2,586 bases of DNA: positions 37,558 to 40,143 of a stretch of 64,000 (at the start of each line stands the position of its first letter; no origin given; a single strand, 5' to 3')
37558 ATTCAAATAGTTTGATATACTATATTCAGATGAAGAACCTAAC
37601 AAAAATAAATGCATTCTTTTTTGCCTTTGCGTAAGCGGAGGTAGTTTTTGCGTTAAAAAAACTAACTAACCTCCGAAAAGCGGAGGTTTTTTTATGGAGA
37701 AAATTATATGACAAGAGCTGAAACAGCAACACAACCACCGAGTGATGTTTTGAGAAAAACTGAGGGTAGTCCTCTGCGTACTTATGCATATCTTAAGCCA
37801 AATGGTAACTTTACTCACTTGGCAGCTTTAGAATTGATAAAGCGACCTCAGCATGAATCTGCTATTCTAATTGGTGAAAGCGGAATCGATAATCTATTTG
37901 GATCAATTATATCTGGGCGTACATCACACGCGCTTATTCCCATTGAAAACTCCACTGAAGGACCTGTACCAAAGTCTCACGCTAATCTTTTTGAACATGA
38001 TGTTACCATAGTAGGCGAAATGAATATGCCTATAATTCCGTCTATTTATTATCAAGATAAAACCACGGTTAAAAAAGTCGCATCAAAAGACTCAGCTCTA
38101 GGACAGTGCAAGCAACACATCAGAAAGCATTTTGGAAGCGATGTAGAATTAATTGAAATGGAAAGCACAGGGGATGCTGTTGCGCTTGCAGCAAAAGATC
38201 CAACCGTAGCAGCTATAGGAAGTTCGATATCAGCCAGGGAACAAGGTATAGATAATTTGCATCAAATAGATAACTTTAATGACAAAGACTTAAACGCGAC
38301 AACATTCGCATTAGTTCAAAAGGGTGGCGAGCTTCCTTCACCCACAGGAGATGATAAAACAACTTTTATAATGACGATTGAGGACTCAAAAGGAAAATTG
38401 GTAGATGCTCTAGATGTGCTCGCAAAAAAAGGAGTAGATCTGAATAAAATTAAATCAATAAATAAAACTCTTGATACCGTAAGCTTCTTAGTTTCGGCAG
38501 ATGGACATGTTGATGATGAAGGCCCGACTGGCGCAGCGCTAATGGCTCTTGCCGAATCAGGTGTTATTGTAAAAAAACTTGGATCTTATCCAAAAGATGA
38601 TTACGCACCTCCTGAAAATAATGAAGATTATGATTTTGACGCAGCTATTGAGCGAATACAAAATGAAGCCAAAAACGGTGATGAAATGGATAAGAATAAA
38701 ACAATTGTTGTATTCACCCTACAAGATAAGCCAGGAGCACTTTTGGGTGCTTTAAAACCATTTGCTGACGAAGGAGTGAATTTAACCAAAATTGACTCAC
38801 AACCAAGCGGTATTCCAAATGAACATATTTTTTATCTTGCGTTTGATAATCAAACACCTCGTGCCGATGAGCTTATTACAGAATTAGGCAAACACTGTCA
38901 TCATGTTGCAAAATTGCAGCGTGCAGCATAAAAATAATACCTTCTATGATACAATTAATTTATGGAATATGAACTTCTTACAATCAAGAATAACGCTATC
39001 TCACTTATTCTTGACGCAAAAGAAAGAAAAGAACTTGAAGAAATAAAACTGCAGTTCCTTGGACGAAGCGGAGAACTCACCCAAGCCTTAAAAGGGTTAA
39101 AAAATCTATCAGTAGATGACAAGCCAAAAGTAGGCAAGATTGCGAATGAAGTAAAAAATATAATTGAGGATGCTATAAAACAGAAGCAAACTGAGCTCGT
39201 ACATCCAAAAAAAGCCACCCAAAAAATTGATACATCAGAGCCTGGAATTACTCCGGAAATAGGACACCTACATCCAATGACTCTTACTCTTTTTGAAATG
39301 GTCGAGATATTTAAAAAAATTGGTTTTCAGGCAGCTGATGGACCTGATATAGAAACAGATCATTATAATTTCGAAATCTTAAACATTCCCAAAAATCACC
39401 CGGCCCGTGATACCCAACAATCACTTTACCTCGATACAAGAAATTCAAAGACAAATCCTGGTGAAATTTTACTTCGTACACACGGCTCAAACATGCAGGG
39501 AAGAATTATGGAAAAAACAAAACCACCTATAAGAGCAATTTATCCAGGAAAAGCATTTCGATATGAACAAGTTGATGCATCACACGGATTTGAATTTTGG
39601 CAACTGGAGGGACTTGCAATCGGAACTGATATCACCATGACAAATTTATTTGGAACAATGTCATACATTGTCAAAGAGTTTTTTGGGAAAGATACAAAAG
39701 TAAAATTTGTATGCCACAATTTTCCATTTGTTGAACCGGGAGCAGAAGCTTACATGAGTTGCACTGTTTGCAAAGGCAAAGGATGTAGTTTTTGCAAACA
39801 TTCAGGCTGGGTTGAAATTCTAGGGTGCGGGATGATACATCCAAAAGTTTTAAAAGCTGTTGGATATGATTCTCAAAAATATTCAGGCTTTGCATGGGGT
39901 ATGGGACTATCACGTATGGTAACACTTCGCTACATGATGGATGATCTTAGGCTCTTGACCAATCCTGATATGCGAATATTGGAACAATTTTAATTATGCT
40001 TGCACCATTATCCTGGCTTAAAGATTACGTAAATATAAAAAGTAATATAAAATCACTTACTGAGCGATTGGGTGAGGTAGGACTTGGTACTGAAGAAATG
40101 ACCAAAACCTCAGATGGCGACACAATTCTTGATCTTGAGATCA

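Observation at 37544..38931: Phe-codon leader peptide attenuator placed ahead of pheA-pheS-pheT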

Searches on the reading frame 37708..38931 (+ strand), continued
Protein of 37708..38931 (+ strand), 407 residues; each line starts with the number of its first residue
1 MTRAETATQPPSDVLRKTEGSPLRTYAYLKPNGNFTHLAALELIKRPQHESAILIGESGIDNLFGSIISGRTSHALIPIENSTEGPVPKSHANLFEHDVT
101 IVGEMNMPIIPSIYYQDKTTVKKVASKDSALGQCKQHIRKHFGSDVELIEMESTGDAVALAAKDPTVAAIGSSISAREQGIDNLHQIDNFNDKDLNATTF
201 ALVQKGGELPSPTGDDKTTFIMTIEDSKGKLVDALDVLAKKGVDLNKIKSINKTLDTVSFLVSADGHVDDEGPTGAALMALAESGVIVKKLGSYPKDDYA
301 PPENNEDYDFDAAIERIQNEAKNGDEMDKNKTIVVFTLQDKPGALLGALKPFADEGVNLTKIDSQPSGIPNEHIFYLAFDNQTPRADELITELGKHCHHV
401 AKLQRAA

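Call 35: find_encoding_contigs(protein=P0016, flank=3000, max_places=3)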
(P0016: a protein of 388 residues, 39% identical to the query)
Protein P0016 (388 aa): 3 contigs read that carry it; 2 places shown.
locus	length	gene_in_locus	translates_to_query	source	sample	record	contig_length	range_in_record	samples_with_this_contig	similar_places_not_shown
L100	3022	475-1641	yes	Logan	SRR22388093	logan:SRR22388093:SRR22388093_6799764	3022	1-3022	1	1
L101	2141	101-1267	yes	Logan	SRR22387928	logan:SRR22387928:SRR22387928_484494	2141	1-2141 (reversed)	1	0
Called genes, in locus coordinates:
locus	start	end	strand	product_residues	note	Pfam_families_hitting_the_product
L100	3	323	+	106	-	?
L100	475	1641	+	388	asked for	PF00800:PDT, PF01842:ACT (weak)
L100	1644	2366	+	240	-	PF01411:tRNA-synt_2c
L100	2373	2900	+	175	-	-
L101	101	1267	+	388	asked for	PF00800:PDT, PF01842:ACT (weak)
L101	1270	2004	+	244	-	PF01411:tRNA-synt_2c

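Call 36: find_encoding_contigs(protein=P0020, flank=3000, max_places=2)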
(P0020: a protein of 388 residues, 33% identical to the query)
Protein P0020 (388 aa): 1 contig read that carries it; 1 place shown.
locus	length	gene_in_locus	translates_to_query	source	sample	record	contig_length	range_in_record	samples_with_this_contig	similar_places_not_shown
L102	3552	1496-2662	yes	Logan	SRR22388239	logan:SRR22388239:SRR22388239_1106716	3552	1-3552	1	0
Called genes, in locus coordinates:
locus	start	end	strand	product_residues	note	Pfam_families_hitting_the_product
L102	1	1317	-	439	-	?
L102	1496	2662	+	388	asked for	PF00800:PDT, PF01842:ACT (weak)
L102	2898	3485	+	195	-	-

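Call 78: search_solved_structures(query=window:37708-38931:+, max_evalue=0.00001, show_alignments=1)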
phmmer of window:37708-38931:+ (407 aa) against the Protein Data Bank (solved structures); distinct sequences matched with E-value up to 0.00001: 6.
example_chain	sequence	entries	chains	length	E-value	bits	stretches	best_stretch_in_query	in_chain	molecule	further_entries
3mwb_A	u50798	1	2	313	1.9e-24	89.7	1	24-302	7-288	Prephenate dehydratase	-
4lub_A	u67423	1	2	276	1.9e-18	70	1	26-294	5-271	Putative prephenate dehydratase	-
6vh5_A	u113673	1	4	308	1.3e-15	60.7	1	61-283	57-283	Prephenate dehydratase:Amino acid-binding ACT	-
2qmx_A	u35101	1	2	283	3.9e-14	55.8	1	59-294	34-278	Prephenate dehydratase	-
7alz_A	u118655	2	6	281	5.6e-11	45.4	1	65-297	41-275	Prephenate dehydratase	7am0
2qmw_A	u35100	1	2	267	6.1e-11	45.3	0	27-142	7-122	Prephenate dehydratase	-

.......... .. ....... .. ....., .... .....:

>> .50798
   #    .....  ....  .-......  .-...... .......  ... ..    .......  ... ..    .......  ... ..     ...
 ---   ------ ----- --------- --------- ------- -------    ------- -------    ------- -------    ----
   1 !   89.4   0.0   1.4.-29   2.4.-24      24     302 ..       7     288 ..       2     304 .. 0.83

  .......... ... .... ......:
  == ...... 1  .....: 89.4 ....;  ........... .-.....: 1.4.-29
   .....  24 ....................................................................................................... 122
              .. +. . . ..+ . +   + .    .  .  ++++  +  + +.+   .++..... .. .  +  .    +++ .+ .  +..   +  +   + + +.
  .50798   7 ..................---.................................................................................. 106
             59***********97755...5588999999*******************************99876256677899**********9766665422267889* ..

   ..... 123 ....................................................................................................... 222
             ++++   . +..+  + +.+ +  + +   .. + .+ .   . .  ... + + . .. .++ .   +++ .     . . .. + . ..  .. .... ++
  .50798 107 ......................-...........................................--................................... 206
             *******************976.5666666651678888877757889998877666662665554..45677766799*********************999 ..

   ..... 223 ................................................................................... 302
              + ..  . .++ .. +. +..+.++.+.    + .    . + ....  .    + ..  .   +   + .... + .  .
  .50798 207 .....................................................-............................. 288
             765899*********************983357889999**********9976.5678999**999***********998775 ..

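Call 80: search_protein_families(library=pfam, proteins=[L081:2922-3842:+, L093:3048-3278:+, L099:1593-1868:+, L099:2145-2885:+, L092:4301-4543:+, L092:4580-5095:+, L096:2073-3044:+, L102:2898-3485:+, L090:2227-2571:+, L100:2373-2900:+], max_evalue=0.01)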
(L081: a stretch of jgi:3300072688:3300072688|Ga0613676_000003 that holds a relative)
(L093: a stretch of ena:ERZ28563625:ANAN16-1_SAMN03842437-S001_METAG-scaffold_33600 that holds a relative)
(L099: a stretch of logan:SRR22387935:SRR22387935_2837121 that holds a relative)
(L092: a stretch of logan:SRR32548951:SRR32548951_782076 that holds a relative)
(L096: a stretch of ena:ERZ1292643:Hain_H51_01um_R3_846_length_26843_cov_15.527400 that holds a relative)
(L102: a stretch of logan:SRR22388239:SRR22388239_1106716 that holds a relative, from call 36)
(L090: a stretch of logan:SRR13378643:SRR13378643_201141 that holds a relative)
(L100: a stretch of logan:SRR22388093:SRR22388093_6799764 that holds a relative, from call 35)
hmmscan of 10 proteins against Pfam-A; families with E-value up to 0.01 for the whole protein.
L081:2922-3842:+ (306 aa): 1 family
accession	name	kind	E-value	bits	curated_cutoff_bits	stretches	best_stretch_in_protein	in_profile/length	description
PF00793.26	DAHP_synth_1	-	3.8e-07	29.7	25.5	1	139-287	126-261/270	DAHP synthetase I family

L093:3048-3278:+ (76 aa): 0 families

L099:1593-1868:+ (91 aa): 0 families

L099:2145-2885:+ (246 aa): 0 families

L092:4301-4543:+ (80 aa): 0 families

L092:4580-5095:+ (171 aa): 0 families

L096:2073-3044:+ (323 aa): 8 families
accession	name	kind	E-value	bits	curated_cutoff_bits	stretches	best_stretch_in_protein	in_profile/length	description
PF02826.25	2-Hacid_dh_C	-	7.6e-55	185.5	25.1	1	111-285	1-177/178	D-isomer specific 2-hydroxyacid dehydrogenase, NAD binding domain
PF00389.36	2-Hacid_dh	-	1.3e-10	41.5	24.6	1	17-317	8-133/134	D-isomer specific 2-hydroxyacid dehydrogenase, catalytic domain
PF00670.27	AdoHcyase_NAD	-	2.1e-05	25.1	27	1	143-236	22-111/162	S-adenosyl-L-homocysteine hydrolase, NAD binding domain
PF01262.27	AlaDh_PNT_C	-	3.4e-05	23.8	23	1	144-240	28-136/214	Alanine dehydrogenase/PNT, C-terminal domain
PF01488.26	Shikimate_DH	-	0.00021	21.8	24.3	1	137-232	5-109/138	Shikimate / quinate 5-dehydrogenase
PF00899.27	ThiF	-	0.002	17.8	28.1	1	137-171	13-47/238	ThiF family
PF03446.21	NAD_binding_2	-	0.0022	18.5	21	1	148-252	3-110/161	NAD binding domain of 6-phosphogluconate dehydrogenase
PF07992.20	Pyr_redox_2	-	0.0077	16.1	26.1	0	139-174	137-172/291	Pyridine nucleotide-disulphide oxidoreductase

L102:2898-3485:+ (195 aa): 0 families

L090:2227-2571:+ (114 aa): 0 families

L100:2373-2900:+ (175 aa): 0 families

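Call 103: search_protein_families(library=ncbifam, proteins=[window:37708-38931:+, L081:2922-3842:+], max_evalue=0.01)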
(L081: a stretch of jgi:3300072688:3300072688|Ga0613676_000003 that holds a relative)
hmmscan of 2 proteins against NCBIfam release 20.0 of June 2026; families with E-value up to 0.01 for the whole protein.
window:37708-38931:+ (407 aa): 6 families
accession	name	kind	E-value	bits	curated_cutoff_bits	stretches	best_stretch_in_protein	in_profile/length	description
NF008865.0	PRK11898.1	equivalog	3.5e-57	193.7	219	2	27-296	5-278/284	prephenate dehydratase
NF008866.0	PRK11899.1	equivalog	9.7e-38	130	359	2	59-298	36-277/283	prephenate dehydratase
NF007910.0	PRK10622.1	equivalog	4.2e-29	101.6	577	1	26-301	106-382/386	bifunctional chorismate mutase/prephenate dehydratase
TIGR01268.1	Phe4hydrox_tetr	equivalog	7.4e-13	48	704.8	1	326-403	11-91/436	phenylalanine 4-monooxygenase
NF006457.0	PRK08818.1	equivalog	0.0013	17.9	411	0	329-385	294-349/373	prephenate dehydrogenase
NF003361.0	PRK04435.1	equivalog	0.0074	16.1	131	0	326-394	65-134/148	ACT domain-containing protein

L081:2922-3842:+ (306 aa): 2 families
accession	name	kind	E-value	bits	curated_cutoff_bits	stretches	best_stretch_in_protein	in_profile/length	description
NF006421.0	PRK08673.1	subfamily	2.5e-08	33.5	335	1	182-294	226-333/338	3-deoxy-7-phosphoheptulonate synthase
TIGR01361.1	DAHP_synth_Bsub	equivalog_domain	3.8e-06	26.5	267.75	0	182-287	157-257/260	3-deoxy-7-phosphoheptulonate synthase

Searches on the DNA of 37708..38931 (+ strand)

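Call 98: search_rna_families(sources=[L081, L084, L086, L088, L090, L092, L093, L100, L102], threshold=evalue, max_evalue=1)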
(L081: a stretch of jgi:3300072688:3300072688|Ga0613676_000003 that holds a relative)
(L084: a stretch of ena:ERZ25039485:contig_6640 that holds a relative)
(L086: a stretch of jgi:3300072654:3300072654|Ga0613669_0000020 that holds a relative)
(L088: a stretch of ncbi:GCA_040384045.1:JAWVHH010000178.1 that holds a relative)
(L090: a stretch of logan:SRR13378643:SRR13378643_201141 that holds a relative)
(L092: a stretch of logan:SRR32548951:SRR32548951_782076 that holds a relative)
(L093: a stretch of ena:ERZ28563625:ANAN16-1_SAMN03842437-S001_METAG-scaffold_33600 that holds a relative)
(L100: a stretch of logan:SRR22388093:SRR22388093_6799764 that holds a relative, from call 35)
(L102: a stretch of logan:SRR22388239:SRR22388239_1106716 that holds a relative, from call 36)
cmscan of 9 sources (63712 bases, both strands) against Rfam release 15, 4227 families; matches with E-value up to 1: 10.
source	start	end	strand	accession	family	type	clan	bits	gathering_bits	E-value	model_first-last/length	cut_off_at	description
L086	357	430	-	RF00005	tRNA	Gene; tRNA;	CL00001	71.1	29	1.6e-13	1-71/71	no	tRNA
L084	449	522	-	RF00005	tRNA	Gene; tRNA;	CL00001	67.8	29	1.2e-12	1-71/71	no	tRNA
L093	1563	1690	+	RF01859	Phe_leader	Cis-reg; leader;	-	55.9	55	1.1e-06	1-125/125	no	Phenylalanine leader peptide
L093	2905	3021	+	RF01859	Phe_leader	Cis-reg; leader;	-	45.9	55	0.00018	1-125/125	no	Phenylalanine leader peptide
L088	3427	3545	+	RF01859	Phe_leader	Cis-reg; leader;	-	38.8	55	0.0066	1-125/125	no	Phenylalanine leader peptide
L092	2964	3074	+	RF01859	Phe_leader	Cis-reg; leader;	-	36.5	55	0.022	1-125/125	no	Phenylalanine leader peptide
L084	3318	3447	+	RF01859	Phe_leader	Cis-reg; leader;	-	36.3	55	0.024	1-125/125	no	Phenylalanine leader peptide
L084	448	522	+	RF04354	Plastid-ycf2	Cis-reg;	-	35.4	65.7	0.0012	1-75/75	no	Plastid-ycf2 5UTR RNA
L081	2791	2912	+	RF01859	Phe_leader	Cis-reg; leader;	-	29.6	55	0.74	1-125/125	no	Phenylalanine leader peptide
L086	356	430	+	RF04354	Plastid-ycf2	Cis-reg;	-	26.3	65.7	0.36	1-75/75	no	Plastid-ycf2 5UTR RNA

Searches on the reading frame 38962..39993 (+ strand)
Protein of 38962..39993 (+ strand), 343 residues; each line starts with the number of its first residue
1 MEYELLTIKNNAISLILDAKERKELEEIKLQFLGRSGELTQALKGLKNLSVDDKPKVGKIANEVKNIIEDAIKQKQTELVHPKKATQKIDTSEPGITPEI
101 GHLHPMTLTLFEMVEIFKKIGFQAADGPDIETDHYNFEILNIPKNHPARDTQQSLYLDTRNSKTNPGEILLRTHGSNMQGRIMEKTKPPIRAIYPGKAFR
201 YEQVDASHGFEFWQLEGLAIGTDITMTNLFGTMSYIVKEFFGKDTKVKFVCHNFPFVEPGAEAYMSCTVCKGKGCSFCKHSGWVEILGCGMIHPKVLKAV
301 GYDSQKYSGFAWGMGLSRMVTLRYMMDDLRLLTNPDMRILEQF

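Call 3: search_protein_families(library=pfam, proteins=[window:38962-39993:+])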
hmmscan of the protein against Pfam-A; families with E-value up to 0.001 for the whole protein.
window:38962-39993:+ (343 aa): 2 families
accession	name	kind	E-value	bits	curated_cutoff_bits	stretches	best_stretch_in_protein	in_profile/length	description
PF01409.25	tRNA-synt_2d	-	4.7e-82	275.6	19.8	1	89-343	2-246/246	tRNA synthetases class II core domain (F)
PF02912.23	Phe_tRNA-synt_N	-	1.6e-19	70.1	22.3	1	22-80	3-61/69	Aminoacyl tRNA synthetase class II, N-terminal domain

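Call 32: find_homologous_proteins(query=window:38962-39993:+, max_evalue=1e-60)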
Query window:38962-39993:+ (343 aa): 7843 proteins with E <= 1e-60 among 8000 candidates; the best 120 are listed.
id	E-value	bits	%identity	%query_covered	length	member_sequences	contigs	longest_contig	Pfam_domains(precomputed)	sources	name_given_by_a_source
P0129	2.6e-233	791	100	100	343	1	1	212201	PF01409.26,PF02912.24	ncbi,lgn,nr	ncbi:MAG TPA: phenylalanine--tRNA ligase subunit alpha [Candidatus Limnocylindrales bacterium]|nr:ph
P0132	1.6e-202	690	86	100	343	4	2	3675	PF01409.26,PF02912.24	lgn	-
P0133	5.2e-201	685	85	100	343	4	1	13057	PF01409.26,PF02912.24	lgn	-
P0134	1.4e-186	637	81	100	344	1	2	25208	PF01409.26,PF02912.24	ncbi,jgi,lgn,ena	-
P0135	1.3e-180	618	76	100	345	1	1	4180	PF01409.26,PF02912.24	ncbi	-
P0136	1.8e-179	614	75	100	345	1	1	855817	PF01409.26,PF02912.24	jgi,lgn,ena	-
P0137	2.7e-177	607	75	100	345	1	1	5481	PF01409.26,PF02912.24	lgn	-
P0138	1.4e-173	595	73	100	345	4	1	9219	PF01409.26,PF02912.24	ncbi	-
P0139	3.9e-173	593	72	100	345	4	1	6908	PF01409.26,PF02912.24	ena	-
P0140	4.0e-173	593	73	100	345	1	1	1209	PF01409.26,PF02912.24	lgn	-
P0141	1.2e-172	592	74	100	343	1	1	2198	PF01409.26,PF02912.24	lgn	-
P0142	1.2e-172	592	72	100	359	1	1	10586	PF01409.26,PF02912.24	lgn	-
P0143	1.2e-172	591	73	99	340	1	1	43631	PF01409.26,PF02912.24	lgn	-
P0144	4.0e-172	590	73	100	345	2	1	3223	PF01409.26,PF02912.24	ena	-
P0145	1.0e-171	589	73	100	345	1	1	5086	PF01409.26,PF02912.24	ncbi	-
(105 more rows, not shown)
